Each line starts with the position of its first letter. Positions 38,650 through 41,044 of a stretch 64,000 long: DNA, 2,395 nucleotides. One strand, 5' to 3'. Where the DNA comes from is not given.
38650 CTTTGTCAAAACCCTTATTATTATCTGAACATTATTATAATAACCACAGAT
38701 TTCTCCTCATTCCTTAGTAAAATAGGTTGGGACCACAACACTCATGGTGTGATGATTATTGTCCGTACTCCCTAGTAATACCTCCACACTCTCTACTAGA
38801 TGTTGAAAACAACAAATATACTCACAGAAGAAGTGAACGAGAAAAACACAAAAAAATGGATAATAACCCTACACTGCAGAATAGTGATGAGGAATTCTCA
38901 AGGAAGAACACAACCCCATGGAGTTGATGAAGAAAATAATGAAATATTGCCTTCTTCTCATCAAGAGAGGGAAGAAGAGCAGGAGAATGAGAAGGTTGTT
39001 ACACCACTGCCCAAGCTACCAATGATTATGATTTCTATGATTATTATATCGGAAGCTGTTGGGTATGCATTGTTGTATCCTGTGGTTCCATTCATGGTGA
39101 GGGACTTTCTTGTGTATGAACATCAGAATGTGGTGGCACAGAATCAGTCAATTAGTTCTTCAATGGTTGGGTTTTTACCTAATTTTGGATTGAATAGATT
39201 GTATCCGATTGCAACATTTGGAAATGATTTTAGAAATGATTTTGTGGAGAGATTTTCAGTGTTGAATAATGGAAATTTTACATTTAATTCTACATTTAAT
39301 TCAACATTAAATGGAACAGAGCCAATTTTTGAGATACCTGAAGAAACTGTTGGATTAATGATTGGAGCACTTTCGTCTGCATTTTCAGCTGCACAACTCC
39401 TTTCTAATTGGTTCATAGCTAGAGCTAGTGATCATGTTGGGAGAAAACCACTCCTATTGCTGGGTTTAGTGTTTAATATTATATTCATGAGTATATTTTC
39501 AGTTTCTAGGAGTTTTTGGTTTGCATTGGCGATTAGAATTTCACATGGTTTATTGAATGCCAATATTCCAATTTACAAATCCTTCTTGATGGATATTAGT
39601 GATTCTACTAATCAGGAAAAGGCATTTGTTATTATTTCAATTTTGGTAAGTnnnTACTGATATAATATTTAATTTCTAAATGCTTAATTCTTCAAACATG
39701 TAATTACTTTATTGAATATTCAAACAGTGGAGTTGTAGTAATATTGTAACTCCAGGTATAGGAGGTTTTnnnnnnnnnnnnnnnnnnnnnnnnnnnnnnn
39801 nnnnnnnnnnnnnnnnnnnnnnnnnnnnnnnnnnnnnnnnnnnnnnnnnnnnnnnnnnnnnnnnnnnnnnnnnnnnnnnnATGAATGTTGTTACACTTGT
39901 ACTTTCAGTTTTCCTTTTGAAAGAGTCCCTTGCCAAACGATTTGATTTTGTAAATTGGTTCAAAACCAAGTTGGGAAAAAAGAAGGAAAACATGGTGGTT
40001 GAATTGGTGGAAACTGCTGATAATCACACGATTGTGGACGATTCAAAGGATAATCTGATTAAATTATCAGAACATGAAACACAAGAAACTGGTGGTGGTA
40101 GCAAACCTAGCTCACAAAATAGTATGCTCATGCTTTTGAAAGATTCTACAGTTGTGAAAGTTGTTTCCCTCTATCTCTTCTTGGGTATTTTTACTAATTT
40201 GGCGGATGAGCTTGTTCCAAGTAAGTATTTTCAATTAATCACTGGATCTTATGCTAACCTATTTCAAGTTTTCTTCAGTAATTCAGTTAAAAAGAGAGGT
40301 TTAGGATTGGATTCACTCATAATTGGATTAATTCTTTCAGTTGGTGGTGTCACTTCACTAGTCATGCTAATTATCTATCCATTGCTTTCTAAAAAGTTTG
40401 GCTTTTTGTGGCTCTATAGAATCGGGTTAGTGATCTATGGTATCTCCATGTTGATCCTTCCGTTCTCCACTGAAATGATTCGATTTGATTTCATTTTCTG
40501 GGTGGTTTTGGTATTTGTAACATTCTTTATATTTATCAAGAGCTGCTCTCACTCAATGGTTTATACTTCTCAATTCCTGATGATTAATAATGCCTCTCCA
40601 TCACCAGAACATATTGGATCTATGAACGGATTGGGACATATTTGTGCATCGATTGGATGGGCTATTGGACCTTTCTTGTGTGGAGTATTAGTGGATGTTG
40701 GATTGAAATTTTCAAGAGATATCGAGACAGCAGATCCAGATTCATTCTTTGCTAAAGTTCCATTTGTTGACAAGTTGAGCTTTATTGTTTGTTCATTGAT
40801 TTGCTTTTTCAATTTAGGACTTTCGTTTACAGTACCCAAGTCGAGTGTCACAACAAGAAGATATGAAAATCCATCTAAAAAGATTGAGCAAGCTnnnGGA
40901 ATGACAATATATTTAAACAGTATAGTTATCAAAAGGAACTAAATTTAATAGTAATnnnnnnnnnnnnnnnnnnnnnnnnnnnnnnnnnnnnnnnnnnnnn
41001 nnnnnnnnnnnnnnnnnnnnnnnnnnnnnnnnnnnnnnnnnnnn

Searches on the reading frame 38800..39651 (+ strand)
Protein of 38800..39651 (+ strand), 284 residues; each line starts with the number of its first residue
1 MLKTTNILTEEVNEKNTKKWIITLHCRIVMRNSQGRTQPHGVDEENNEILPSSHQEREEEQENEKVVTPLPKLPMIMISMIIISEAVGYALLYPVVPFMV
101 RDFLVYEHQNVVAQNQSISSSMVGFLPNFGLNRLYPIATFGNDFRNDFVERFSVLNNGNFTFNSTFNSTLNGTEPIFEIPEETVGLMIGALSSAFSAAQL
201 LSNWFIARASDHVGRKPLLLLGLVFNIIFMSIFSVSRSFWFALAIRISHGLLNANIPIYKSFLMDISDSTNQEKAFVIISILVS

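Call 59: search_protein_families(library=pfam, proteins=[window:38800-39651:+], max_evalue=0.001)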
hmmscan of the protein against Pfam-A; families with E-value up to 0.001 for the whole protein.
window:38800-39651:+ (284 aa): 2 families
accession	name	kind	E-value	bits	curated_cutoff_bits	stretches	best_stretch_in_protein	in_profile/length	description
PF07690.21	MFS_1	-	1e-10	41.5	33.4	1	163-281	8-128/347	Major Facilitator Superfamily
PF00083.30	Sugar_tr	-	0.0001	21.8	22.3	1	184-251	44-114/452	Sugar (and other) transporter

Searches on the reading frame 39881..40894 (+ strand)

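Call 59: search_protein_families(library=pfam, proteins=[window:39881-40894:+], max_evalue=0.001)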
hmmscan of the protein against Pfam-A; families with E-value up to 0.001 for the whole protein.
window:39881-40894:+ (338 aa): 2 families
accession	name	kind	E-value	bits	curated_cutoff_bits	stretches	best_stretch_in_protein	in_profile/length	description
PF07690.21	MFS_1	-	3.4e-09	36.5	33.4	1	128-273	15-147/347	Major Facilitator Superfamily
PF12832.13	MFS_1_like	-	0.00048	19.7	25.2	0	47-272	202-363/373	MFS_1 like family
